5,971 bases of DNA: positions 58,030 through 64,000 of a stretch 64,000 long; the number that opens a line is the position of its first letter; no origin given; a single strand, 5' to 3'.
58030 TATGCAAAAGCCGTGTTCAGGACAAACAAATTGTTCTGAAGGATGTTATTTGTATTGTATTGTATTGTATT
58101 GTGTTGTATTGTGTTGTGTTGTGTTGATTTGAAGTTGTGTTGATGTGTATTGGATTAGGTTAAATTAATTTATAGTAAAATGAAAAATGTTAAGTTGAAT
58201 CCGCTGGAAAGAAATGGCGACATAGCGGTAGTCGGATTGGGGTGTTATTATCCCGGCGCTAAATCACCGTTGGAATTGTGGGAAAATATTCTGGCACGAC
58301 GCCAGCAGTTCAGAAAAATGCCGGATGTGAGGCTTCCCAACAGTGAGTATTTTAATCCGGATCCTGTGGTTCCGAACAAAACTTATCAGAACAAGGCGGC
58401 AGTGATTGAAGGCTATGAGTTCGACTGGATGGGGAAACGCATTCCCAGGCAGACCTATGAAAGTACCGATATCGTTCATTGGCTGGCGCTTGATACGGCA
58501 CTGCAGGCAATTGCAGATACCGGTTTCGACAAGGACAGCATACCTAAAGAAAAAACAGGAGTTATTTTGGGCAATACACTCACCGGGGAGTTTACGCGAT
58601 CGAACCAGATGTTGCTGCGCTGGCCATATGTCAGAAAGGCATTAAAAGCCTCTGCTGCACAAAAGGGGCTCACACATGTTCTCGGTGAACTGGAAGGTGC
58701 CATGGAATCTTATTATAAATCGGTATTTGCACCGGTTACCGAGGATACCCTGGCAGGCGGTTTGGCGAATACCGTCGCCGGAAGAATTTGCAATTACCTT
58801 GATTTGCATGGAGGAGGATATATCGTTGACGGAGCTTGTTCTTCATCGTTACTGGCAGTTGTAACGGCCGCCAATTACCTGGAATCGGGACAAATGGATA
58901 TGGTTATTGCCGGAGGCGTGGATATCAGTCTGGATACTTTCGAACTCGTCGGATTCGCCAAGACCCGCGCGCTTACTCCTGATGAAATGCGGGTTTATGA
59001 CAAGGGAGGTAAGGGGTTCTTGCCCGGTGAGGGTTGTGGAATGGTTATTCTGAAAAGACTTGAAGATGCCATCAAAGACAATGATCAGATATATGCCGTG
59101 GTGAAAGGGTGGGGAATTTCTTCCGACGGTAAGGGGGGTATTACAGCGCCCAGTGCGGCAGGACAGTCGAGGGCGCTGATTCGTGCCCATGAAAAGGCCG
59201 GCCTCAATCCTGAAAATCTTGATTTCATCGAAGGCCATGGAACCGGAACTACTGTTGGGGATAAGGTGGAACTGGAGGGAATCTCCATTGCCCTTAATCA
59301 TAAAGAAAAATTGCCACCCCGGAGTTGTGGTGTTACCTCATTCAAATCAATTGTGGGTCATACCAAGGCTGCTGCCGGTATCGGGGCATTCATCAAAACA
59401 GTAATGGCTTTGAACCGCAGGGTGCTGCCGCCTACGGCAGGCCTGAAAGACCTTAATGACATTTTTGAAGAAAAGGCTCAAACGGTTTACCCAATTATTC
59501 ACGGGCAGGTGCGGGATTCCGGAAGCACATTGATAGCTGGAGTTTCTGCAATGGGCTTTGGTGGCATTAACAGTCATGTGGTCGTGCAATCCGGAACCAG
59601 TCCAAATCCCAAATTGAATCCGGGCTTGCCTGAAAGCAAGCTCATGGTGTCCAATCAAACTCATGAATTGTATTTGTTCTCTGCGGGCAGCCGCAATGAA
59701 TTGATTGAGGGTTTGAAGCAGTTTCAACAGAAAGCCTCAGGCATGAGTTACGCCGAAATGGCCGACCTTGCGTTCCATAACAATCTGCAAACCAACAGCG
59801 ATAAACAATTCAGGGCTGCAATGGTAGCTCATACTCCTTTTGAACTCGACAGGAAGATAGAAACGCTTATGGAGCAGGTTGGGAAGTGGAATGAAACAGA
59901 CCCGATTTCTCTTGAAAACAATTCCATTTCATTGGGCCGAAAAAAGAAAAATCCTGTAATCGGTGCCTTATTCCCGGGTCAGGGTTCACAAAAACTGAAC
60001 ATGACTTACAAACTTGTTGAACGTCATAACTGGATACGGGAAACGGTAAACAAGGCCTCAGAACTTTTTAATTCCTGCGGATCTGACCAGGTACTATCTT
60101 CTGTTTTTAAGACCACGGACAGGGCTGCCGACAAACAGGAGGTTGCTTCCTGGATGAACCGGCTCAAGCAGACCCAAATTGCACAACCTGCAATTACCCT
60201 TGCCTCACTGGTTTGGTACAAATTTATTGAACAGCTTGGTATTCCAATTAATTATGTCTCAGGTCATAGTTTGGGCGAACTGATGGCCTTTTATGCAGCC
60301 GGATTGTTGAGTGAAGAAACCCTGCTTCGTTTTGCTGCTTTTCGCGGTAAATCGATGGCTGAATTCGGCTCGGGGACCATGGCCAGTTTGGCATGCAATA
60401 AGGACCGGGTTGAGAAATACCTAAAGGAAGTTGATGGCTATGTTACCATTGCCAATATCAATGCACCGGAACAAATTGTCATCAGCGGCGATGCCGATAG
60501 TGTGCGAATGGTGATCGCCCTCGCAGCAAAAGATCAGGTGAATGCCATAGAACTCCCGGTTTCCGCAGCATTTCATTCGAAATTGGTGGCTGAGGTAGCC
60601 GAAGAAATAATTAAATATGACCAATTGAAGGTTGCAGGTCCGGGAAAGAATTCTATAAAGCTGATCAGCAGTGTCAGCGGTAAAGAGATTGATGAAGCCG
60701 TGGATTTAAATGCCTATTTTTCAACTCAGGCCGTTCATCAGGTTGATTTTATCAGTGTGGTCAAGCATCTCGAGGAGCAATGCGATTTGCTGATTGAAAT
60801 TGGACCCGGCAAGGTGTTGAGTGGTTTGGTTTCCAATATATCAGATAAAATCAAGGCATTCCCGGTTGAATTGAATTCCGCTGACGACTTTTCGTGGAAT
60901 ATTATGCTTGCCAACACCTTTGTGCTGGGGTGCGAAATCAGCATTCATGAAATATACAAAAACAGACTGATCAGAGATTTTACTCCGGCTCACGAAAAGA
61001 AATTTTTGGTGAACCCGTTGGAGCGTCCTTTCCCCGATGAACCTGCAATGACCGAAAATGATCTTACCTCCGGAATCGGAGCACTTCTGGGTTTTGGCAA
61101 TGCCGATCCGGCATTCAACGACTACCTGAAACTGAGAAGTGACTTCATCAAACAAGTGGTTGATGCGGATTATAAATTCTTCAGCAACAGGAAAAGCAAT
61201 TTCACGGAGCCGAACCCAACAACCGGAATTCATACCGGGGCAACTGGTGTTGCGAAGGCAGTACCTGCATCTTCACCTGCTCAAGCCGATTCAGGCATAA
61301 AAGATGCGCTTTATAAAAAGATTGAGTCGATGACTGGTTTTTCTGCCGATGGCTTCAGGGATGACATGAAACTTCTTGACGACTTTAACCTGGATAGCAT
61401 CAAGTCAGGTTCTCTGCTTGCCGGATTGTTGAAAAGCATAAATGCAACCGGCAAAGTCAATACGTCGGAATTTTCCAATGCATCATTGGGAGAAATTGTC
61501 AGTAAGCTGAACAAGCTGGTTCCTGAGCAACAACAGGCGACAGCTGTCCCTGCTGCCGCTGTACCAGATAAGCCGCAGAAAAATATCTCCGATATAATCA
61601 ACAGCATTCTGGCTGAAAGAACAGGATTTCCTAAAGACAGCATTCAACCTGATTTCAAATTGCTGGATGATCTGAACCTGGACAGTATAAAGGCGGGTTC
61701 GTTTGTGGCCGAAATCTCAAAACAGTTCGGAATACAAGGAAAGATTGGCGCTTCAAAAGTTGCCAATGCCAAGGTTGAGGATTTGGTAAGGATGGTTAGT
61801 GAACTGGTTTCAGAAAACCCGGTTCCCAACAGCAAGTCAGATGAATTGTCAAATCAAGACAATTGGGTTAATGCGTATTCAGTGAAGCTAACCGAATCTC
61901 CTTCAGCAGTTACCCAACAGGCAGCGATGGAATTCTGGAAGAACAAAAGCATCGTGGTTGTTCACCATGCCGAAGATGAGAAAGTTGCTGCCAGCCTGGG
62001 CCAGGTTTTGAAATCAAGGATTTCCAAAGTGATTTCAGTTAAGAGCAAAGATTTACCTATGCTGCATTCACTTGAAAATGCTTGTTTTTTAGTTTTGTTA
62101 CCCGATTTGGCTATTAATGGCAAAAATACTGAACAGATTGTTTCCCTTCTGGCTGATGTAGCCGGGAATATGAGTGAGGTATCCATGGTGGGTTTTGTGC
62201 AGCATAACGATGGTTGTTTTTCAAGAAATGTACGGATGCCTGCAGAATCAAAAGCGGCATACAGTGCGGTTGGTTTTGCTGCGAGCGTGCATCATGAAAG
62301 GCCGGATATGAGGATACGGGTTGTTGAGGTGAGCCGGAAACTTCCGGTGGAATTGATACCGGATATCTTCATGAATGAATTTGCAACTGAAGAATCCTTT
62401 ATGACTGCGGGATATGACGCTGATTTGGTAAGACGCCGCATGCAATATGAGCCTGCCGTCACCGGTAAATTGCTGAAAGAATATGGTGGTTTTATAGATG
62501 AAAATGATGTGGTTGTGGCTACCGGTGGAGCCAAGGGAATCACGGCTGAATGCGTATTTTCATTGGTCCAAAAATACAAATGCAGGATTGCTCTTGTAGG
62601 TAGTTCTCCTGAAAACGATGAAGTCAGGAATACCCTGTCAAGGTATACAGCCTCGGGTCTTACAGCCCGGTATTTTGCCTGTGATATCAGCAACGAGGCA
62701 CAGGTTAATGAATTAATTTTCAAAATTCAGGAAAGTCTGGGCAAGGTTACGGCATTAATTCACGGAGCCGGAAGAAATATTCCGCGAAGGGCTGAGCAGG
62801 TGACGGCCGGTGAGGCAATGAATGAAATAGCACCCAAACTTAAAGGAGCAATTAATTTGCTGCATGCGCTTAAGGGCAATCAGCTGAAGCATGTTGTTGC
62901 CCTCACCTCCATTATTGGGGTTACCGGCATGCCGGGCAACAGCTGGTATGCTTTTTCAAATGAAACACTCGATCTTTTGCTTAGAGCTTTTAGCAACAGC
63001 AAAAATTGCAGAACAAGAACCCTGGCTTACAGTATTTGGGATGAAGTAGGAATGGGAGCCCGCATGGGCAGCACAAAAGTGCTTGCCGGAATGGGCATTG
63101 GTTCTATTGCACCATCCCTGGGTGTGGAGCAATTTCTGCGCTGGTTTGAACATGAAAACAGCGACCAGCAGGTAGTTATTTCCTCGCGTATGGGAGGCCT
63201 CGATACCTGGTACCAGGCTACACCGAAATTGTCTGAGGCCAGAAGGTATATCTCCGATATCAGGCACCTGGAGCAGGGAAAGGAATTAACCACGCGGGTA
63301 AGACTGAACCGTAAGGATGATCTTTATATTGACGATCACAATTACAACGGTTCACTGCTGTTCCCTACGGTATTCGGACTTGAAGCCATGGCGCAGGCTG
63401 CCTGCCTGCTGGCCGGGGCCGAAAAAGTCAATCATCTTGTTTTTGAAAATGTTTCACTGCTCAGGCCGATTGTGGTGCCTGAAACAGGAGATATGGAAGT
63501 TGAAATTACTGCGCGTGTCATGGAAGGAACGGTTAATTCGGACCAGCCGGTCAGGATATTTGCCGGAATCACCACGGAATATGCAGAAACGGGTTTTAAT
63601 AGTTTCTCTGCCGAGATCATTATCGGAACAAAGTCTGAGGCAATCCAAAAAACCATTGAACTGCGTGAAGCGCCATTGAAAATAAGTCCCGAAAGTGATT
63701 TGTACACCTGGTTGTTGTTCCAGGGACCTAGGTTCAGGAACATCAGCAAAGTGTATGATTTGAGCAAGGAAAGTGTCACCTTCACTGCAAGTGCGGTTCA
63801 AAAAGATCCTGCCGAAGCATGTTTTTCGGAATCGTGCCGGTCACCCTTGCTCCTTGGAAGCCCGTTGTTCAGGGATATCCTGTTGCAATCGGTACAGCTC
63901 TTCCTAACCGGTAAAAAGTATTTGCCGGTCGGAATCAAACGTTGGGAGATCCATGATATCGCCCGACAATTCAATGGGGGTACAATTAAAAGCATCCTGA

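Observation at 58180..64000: Unlisted megasynthase of more than 1,940 codons: PfaA-like KS-AT-ACP-ACP-KR-DH at the window edge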

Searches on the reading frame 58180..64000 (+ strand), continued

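Call 8: search_solved_structures(query=window:58180-64000:+, max_evalue=1e-10)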
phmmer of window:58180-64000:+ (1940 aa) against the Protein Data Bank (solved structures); distinct sequences matched with E-value up to 1e-10: 192 (the best 60 are shown).
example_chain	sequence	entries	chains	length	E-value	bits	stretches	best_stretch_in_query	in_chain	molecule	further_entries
7zma_A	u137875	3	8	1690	2.9e-98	333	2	191-515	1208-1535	Putative polyketide synthase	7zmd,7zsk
4mz0_A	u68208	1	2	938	4.7e-85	289.2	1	193-883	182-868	CurL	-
9pat_A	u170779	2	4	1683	1.5e-73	251.1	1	176-514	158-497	6-deoxyerythronolide-B synthase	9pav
9pat_C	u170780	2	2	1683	1.5e-73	251.1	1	176-514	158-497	6-deoxyerythronolide-B synthase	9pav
9pc6_A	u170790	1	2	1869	2.7e-73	250.2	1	176-514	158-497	6-deoxyerythronolide-B synthase,RifR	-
7uwr_A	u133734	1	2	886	1.3e-72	248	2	184-471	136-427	Narbonolide/10-deoxymethynolide synthase PikA1, modules 1 and 2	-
8xjy_A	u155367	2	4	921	6.4e-71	242.4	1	177-902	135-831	Polyketide synthase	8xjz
8xju_A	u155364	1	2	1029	1.1e-70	241.5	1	178-903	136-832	Polyketide synthase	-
7m7e_B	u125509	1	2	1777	4.3e-70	239.6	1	193-883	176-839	6-deoxyerythronolide-B synthase EryA2, modules 3 and 4,EryAI,6-deoxyerythronolide-B syntha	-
7s6c_A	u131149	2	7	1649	1.4e-69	237.9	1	191-860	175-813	6-deoxyerythronolide-B synthase EryA2, modules 3 and 4, Lsd14 Polyketide synthase fusion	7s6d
9d2z_A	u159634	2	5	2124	1.1e-67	231.6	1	192-880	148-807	Mycocerosic acid synthase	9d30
9d2y_A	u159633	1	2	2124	1.1e-67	231.6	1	192-880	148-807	Multifunctional mycocerosic acid synthase membrane-associated MAS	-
8g4u_A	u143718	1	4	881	2e-66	227.4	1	190-891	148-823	EryAIII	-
7m7i_B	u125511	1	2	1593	3.2e-66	226.8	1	192-890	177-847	EryAI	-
7m7j_B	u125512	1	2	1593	3.2e-66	226.8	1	192-890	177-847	EryAI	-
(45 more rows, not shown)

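Call 9: find_encoding_contigs(protein=P0001, flank=10000, max_places=3)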
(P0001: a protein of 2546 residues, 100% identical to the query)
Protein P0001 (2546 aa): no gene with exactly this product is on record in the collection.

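Call 10: search_protein_families(library=pfam, proteins=[P0001], max_evalue=0.1)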
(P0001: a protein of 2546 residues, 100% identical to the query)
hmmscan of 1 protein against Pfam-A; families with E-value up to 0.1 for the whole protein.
P0001 (2546 aa): 12 families
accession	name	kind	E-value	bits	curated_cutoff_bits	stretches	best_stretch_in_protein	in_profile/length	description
PF00109.32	ketoacyl-synt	-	1e-52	179.7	20.8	1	14-297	3-252/252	Beta-ketoacyl synthase, N-terminal domain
PF02801.28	Ketoacyl-synt_C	-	5.1e-33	114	20.8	1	305-422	1-118/119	Beta-ketoacyl synthase, C-terminal domain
PF00698.26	Acyl_transf_1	-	4.9e-31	108.8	32.7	1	597-880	3-271/319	Acyl transferase domain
PF08659.16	KR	-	6.6e-26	91.8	22.6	1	1446-1621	4-179/180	KR domain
PF00106.31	adh_short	-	1e-14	54.9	26.6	1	1444-1603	2-162/195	short chain dehydrogenase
PF13561.12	adh_short_C2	-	3.8e-09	36.9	27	1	1453-1605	7-158/236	Enoyl-(Acyl carrier protein) reductase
PF21089.3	PKS_DH_N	-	7.8e-09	35.8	27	1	1700-1781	13-91/103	Polyketide synthase dehydratase domain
PF13279.12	4HBT_2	-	1.4e-05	26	25.5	1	2420-2529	8-115/122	Thioesterase-like superfamily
PF16197.11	KAsynt_C_assoc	-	1.6e-05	25.7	33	1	452-538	26-103/111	Ketoacyl-synthetase C-terminal extension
PF00550.31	PP-binding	-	3.7e-05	24.3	20.8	1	1142-1205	5-66/67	Phosphopantetheine attachment site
PF00108.29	Thiolase_N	-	0.00073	19.4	26.4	1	216-247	81-112/260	Thiolase, N-terminal domain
PF01648.25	ACPS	-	0.034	14.6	25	1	2091-2147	3-63/111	4'-phosphopantetheinyl transferase superfamily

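Call 11: find_encoding_contigs(protein=P0004, flank=10000, max_places=2)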
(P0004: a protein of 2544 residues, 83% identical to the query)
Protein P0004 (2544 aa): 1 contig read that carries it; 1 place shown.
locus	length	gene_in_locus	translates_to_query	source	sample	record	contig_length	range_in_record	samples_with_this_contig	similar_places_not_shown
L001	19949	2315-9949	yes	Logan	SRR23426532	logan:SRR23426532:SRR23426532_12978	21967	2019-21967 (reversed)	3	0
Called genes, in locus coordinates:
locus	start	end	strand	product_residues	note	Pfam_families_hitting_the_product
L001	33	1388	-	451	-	PF01103:Omp85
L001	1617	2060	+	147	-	-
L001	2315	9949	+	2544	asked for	PF00109:ketoacyl-synt, PF02801:Ketoacyl-synt_C, PF16197:KAsynt_C_assoc (weak), PF00698:Acyl_transf_1, PF00106:adh_short, PF08659:KR, PF13561:adh_short_C2 (weak), PF21089:PKS_DH_N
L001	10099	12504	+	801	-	PF01804:Penicil_amidase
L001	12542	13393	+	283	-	PF00753:Lactamase_B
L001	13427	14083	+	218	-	PF00702:Hydrolase, PF12710:HAD, PF13419:HAD_2, PF13242:Hydrolase_like (weak)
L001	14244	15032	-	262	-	PF00149:Metallophos, PF12850:Metallophos_2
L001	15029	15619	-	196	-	-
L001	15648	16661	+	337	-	PF02666:PS_Dcarbxylase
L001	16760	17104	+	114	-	-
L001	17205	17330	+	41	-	-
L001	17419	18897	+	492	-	PF00999:Na_H_Exchanger, PF02080:TrkA_C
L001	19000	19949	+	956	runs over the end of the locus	PF00675:Peptidase_M16, PF05193:Peptidase_M16_C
